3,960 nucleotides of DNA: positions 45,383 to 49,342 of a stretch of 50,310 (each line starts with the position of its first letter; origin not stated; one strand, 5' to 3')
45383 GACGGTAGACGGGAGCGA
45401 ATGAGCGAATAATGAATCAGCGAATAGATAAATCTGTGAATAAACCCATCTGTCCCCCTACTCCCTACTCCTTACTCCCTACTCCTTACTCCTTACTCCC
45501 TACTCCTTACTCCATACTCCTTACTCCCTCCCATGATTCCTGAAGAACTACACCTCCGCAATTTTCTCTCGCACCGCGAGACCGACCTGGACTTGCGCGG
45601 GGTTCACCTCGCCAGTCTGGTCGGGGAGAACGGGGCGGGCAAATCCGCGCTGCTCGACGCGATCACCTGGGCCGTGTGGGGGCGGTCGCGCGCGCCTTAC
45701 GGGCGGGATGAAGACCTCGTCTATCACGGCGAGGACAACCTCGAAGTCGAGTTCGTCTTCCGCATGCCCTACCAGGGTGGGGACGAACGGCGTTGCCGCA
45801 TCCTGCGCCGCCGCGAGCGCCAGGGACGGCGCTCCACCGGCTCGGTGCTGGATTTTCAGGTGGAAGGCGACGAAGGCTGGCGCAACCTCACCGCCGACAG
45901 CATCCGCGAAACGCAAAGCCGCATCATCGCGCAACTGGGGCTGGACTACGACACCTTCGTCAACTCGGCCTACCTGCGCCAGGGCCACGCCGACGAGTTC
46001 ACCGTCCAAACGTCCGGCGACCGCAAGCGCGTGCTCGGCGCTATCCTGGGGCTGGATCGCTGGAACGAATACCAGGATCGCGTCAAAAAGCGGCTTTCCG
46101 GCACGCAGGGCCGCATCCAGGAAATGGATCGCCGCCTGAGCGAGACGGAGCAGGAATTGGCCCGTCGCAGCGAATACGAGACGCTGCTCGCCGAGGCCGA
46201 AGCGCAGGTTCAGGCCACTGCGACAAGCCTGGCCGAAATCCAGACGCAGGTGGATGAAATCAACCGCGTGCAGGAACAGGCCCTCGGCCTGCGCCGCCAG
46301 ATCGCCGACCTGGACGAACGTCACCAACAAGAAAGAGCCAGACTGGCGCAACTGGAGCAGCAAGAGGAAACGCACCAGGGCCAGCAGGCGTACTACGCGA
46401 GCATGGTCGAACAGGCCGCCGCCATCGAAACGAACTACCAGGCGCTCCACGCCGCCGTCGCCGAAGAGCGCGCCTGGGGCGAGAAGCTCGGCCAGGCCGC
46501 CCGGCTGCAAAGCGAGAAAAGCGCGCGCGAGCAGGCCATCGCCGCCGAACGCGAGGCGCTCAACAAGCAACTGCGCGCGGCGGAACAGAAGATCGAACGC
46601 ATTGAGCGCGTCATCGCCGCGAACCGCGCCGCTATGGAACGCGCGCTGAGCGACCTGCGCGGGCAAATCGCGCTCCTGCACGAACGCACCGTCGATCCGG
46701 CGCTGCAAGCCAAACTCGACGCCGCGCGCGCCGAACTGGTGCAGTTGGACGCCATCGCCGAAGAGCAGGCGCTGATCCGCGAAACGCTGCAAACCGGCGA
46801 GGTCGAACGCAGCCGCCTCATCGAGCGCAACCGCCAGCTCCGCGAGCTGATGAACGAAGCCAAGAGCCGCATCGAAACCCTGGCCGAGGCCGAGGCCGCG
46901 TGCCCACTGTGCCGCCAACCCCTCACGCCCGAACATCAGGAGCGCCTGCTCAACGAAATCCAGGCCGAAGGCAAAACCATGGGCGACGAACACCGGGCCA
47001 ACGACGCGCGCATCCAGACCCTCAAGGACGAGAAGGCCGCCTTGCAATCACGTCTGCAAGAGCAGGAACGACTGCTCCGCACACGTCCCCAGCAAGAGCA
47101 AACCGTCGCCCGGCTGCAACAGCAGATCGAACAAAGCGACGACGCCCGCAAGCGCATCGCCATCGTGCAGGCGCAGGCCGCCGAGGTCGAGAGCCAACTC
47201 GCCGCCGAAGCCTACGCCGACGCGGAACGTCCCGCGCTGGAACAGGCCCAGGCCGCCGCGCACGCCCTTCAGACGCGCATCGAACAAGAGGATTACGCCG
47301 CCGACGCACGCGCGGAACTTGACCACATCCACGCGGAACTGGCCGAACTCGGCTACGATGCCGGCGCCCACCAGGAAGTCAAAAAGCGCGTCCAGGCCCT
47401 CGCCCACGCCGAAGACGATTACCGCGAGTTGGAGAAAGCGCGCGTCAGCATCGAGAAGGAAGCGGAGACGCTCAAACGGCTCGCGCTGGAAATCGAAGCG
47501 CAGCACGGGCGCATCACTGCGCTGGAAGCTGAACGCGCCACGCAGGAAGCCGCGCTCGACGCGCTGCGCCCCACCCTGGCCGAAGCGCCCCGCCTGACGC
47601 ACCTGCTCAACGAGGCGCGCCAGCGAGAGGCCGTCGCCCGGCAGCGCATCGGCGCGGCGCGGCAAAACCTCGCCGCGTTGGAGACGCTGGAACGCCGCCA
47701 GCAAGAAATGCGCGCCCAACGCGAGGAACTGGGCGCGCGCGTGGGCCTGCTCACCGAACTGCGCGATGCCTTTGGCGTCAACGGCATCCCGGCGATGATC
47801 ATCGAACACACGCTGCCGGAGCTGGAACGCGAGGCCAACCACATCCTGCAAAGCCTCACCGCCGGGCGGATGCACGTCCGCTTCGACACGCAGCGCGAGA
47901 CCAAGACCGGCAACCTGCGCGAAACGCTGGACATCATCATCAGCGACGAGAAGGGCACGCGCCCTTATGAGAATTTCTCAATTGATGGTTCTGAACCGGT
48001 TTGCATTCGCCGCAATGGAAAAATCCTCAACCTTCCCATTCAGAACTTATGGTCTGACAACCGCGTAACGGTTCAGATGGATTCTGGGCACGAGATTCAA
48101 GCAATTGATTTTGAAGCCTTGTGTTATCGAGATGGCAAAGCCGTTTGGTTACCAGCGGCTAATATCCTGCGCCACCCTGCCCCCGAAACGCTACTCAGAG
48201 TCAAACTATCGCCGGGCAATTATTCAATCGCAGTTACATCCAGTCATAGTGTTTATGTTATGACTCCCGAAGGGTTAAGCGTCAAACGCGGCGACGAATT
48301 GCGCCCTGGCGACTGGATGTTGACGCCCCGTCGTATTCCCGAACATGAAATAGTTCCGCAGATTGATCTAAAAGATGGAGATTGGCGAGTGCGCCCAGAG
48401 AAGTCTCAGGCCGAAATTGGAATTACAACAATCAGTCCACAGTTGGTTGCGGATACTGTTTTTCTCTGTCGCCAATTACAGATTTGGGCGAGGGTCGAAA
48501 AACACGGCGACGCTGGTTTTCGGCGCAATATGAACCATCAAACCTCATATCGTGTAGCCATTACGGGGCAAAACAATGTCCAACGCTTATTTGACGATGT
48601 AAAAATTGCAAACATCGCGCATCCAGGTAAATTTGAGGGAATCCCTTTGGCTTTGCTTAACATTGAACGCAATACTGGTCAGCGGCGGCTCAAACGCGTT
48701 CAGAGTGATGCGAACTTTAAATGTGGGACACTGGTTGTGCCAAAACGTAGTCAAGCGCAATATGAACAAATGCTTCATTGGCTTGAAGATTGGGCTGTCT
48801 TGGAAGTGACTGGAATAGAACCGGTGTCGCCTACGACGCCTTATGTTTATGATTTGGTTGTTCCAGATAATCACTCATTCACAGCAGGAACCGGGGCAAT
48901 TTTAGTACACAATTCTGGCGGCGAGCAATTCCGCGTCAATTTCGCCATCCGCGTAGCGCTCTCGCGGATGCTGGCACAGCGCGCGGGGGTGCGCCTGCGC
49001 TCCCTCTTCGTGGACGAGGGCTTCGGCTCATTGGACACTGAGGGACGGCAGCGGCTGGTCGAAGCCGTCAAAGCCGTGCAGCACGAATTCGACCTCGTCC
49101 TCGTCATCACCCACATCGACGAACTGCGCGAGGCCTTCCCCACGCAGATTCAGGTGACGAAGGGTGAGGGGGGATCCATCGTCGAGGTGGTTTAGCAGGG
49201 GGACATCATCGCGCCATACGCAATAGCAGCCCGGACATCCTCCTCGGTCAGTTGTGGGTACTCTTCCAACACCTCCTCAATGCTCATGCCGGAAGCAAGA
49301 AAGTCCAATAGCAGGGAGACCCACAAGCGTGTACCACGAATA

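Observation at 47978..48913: AT-rich 312-aa intein inserted in the signature motif of an SbcC/Rad50-like ATPase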

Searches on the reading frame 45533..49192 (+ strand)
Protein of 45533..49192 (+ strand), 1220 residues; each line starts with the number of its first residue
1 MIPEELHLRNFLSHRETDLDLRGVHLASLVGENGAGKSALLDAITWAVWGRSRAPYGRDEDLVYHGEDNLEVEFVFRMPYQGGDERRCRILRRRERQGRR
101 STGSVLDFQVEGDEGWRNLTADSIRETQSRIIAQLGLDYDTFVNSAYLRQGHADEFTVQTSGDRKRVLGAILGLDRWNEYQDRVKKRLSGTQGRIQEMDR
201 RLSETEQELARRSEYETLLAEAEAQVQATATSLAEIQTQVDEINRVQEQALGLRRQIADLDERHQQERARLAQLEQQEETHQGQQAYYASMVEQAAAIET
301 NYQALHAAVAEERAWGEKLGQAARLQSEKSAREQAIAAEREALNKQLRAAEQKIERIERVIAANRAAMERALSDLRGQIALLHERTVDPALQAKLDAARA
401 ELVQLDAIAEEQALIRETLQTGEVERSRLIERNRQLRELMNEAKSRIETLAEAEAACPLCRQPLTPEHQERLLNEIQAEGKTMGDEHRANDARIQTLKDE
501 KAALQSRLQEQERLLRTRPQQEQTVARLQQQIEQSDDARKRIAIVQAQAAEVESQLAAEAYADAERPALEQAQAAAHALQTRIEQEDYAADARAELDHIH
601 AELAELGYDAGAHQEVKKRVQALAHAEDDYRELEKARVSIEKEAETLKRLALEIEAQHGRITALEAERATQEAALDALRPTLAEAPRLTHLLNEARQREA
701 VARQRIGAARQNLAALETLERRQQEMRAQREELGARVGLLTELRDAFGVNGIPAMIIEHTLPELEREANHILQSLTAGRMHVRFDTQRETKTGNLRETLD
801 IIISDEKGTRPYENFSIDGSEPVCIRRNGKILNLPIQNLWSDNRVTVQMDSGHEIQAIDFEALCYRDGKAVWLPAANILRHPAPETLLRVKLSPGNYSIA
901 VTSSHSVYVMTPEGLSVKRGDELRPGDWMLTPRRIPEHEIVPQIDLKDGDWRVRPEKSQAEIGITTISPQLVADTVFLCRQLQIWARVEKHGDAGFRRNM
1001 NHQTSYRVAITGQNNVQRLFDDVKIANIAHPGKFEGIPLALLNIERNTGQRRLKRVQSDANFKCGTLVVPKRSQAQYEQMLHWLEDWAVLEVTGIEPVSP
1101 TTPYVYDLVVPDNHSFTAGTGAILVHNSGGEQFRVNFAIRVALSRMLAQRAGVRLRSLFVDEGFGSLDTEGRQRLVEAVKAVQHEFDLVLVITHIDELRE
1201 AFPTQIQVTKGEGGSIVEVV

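Call 4: search_protein_families(library=pfam, proteins=[window:45533-49192:+], max_evalue=1)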
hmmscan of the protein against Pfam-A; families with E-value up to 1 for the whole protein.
window:45533-49192:+ (1220 aa): 13 families
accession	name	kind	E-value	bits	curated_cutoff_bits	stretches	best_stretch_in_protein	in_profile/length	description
PF13476.12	AAA_23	-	9e-18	66.1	27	1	5-225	1-185/201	AAA domain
PF14890.11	Intein_splicing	-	4.8e-10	39.9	35.8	1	850-1127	18-155/155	Intein splicing domain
PF02463.25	SMC_N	-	6.1e-10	39.3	40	1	5-1213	4-216/220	RecF/RecN/SMC N terminal domain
PF04423.19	Rad50_zn_hook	-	8.1e-09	35.6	24.3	1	443-479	8-44/52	Rad50 zinc hook motif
PF13558.12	SbcC_Walker_B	-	1.8e-07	31.7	27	1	1126-1180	32-89/90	SbcC/RAD50-like, Walker B motif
PF13555.12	AAA_29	-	2.5e-05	24.4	27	1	15-54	15-52/61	P-loop containing region of AAA domain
PF13175.12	AAA_15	-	0.00028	21.1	32.1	1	4-46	4-45/374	AAA ATPase domain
PF05204.19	Hom_end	-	0.00052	20.6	21.1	1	948-1019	23-93/110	Homing endonuclease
PF13304.12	AAA_21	-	0.0043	17.6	27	1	27-47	2-22/304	AAA domain, putative AbiEii toxin, Type IV TA system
PF00005.33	ABC_tran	-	0.0089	17.1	25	1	18-45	5-32/137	ABC transporter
PF14528.11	LAGLIDADG_3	-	0.12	13.1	22.5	1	948-1022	14-80/82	LAGLIDADG-like domain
PF10387.14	DUF2442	-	0.16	12.7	23.9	1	866-899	17-52/72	Protein of unknown function (DUF2442)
PF16700.10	SNCAIP_SNCA_bd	-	0.16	12.2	27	1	999-1023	17-39/46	Synphilin-1 alpha-Synuclein-binding domain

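Call 5: search_protein_families(library=ncbifam, proteins=[window:45533-49192:+], max_evalue=1)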
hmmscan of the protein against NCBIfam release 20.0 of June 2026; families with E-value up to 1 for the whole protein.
window:45533-49192:+ (1220 aa): 50 families (the best 25 are shown)
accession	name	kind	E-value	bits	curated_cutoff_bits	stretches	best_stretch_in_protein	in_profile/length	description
TIGR00618.1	sbcc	subfamily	3.2e-75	253.8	478.5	3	1-513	1-505/1043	exonuclease subunit SbcC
NF003034.1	PRK03918.1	equivalog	6.6e-58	196.4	700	2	4-779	4-760/878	DNA double-strand break repair ATPase Rad50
NF041034.1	Rad50_Sulf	equivalog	8.9e-42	143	1000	2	1-792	1-760/872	DNA double-strand break repair ATPase Rad50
NF002244.0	PRK01156.1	equivalog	3.4e-41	141.2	847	3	1-301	1-288/895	DNA double-strand break repair ATPase Rad50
NF002572.0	PRK02224.1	equivalog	2.3e-33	115.5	1087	1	4-737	4-714/888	DNA double-strand break repair ATPase Rad50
NF041035.1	Rad50_Halo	equivalog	2.2e-32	112.4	1000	2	4-743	4-720/883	DNA double-strand break repair ATPase Rad50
NF041751.2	sbcc_Staph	equivalog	1.6e-24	86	920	2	1-356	1-360/1007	exonuclease subunit SbcC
NF041752.4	sbcc_Bac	equivalog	1.7e-17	62.7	1420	2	21-380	25-391/1130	exonuclease subunit SbcC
NF045487.1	ASRP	equivalog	2.7e-17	62.6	300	3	322-622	172-457/593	archaea-specific SMC-related protein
TIGR02169.1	SMC_prok_A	equivalog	1.3e-12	46.2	729.4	1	4-528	3-513/1165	chromosome segregation protein SMC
NF007600.2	PRK10246.1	equivalog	1.6e-12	46.3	750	2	1128-1213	951-1034/1047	exonuclease subunit SbcC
NF053563.1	Rkd4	equivalog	1.2e-11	43.5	860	1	4-665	4-634/747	arcadin-4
NF045703.1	rSAM_Tes_intein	exception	7.3e-11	40.6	1700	2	840-942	184-285/1040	tetraether lipid synthase Tes, intein-containing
TIGR00611.2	recf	equivalog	1.2e-09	37.9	172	1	5-95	3-91/339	DNA replication/repair protein RecF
NF010068.0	PRK13548.1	equivalog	1.9e-09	37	261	2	1128-1201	139-208/261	heme ABC transporter ATP-binding protein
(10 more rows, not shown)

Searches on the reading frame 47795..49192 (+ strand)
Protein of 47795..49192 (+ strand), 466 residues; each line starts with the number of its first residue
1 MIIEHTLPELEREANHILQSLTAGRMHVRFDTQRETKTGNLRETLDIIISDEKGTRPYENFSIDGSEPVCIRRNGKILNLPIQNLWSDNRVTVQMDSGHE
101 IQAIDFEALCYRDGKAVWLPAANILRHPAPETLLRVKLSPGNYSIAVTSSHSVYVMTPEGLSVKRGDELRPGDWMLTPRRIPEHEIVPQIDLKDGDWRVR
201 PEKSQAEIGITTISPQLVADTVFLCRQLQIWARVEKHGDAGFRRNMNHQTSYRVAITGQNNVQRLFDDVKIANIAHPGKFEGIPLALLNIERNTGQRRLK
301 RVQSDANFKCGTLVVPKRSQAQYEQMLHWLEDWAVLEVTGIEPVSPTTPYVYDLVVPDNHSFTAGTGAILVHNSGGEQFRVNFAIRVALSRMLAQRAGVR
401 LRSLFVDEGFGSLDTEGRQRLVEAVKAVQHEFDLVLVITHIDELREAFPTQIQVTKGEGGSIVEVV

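Call 7: find_homologous_proteins(query=window:47798-49192:+, max_evalue=0.00001)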
Query window:47798-49192:+ (465 aa): 1957 proteins with E <= 0.00001 among 8000 candidates; the best 120 are listed.
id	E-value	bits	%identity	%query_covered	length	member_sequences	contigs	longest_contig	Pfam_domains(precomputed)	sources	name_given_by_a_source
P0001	3.6e-129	450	64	59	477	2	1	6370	PF05204.20,PF13558.13,PF14528.12,PF14890.12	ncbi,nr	ncbi:MAG TPA: LAGLIDADG family homing endonuclease, partial [Anaerolineae bacterium]|nr:LAGLIDADG fa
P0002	1.2e-127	445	56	42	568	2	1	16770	PF05204.20,PF14528.12,PF14890.12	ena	-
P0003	9.3e-115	402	61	58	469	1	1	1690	PF05204.20,PF13558.13,PF14528.12,PF14890.12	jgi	jgi:hypothetical protein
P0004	3.1e-102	361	61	59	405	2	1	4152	PF05204.20,PF13558.13,PF14528.12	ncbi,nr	ncbi:MAG: hypothetical protein KKC71_02050, partial [Chloroflexi bacterium]|nr:hypothetical protein 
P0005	8.3e-94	333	58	58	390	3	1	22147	PF13558.13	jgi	-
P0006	4.2e-77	278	95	20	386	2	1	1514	PF13558.13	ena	-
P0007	5.5e-77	278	96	20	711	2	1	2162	PF13558.13,PF04423.20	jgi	jgi:exonuclease SbcC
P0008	2.4e-76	275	49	50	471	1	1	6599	-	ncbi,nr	ncbi:MAG: hypothetical protein HY784_02545, partial [Chloroflexi bacterium]|nr:hypothetical protein 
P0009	6.5e-71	258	87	20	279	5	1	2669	PF13558.13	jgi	-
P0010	7.3e-69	251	83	20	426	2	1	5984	PF13558.13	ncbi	-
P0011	2.4e-66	242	84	20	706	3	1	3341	PF13558.13,PF04423.20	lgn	-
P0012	3.9e-66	242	83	20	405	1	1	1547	PF13558.13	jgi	jgi:exonuclease SbcC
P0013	5.3e-66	241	82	20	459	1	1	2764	PF13558.13,PF04423.20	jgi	jgi:exonuclease SbcC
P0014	4.8e-63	232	76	20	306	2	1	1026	PF13558.13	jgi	jgi:exonuclease SbcC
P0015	8.6e-62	227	63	28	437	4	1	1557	PF13558.13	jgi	jgi:exonuclease SbcC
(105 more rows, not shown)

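Call 14: find_encoding_contigs(protein=P0002, flank=6000, max_places=2)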
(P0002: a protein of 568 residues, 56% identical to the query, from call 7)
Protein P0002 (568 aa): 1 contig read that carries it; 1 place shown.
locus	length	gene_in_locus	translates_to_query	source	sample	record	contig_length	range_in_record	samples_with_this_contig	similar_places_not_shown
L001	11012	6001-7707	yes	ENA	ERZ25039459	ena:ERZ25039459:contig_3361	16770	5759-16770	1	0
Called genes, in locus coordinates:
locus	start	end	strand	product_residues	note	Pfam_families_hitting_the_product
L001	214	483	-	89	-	-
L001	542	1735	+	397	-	PF02092:tRNA_synt_2f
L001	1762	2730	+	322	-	PF00291:PALP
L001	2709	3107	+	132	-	PF09907:HigB_toxin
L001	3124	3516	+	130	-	-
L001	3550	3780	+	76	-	PF04255:DUF433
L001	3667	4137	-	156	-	-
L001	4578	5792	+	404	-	PF04423:Rad50_zn_hook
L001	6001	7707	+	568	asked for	PF14890:Intein_splicing, PF05204:Hom_end (weak), PF14528:LAGLIDADG_3 (weak)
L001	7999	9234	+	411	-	PF04055:Radical_SAM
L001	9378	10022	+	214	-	PF00149:Metallophos (faint), PF12850:Metallophos_2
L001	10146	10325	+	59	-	-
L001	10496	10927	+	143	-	-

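Call 15: find_encoding_contigs(protein=P0007, flank=3000, max_places=2)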
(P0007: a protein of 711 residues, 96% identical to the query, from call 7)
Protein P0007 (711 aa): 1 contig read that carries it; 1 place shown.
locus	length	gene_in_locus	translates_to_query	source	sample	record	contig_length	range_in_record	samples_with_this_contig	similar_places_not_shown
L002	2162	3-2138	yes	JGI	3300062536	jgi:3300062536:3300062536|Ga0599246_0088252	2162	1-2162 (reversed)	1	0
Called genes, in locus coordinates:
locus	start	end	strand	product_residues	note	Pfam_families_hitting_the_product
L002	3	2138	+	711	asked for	PF04423:Rad50_zn_hook (weak), PF13558:SbcC_Walker_B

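Call 39: find_encoding_contigs(protein=P0009, flank=500, max_places=1)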
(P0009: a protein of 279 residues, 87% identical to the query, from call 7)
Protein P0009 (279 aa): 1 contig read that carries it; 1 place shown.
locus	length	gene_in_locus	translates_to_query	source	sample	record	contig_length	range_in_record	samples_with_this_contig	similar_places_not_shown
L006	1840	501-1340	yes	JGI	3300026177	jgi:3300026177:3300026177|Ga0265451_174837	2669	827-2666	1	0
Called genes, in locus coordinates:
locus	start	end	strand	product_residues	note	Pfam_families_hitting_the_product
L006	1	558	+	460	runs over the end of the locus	?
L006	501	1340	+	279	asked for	PF13558:SbcC_Walker_B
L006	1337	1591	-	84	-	PF02567:PhzC-PhzF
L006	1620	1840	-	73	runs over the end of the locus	?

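Call 40: find_encoding_contigs(protein=P0010, flank=500, max_places=1)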
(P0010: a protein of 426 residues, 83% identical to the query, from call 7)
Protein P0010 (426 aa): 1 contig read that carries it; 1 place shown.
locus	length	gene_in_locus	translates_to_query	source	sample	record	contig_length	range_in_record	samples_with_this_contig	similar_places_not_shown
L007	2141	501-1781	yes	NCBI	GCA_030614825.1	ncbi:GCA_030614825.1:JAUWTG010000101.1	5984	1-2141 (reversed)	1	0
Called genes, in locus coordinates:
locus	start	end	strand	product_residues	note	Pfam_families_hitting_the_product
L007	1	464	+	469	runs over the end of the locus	PF02463:SMC_N (weak), PF13175:AAA_15, PF13476:AAA_23, PF13555:AAA_29 (weak), PF13304:AAA_21 (weak)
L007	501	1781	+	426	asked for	PF13558:SbcC_Walker_B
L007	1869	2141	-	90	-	?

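Call 41: find_encoding_contigs(protein=P0006, flank=500, max_places=1)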
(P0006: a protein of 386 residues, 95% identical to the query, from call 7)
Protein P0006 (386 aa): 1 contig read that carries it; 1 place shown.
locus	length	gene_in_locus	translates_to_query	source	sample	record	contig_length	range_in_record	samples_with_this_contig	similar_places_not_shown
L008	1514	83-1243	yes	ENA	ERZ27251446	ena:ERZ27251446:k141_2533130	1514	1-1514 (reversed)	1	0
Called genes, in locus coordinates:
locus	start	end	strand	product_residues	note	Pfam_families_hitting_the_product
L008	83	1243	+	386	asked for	PF13558:SbcC_Walker_B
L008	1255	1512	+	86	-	?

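Call 56: search_protein_families(library=pfam, proteins=[window:47795-49192:+], max_evalue=0.01)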
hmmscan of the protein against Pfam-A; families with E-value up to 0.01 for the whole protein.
window:47795-49192:+ (466 aa): 3 families
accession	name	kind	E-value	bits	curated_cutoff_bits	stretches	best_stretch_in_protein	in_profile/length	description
PF14890.11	Intein_splicing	-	1.1e-10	41.9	35.8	1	96-373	18-155/155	Intein splicing domain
PF13558.12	SbcC_Walker_B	-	5.6e-08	33.4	27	1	372-426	32-89/90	SbcC/RAD50-like, Walker B motif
PF05204.19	Hom_end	-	0.00028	21.4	21.1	1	194-265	23-93/110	Homing endonuclease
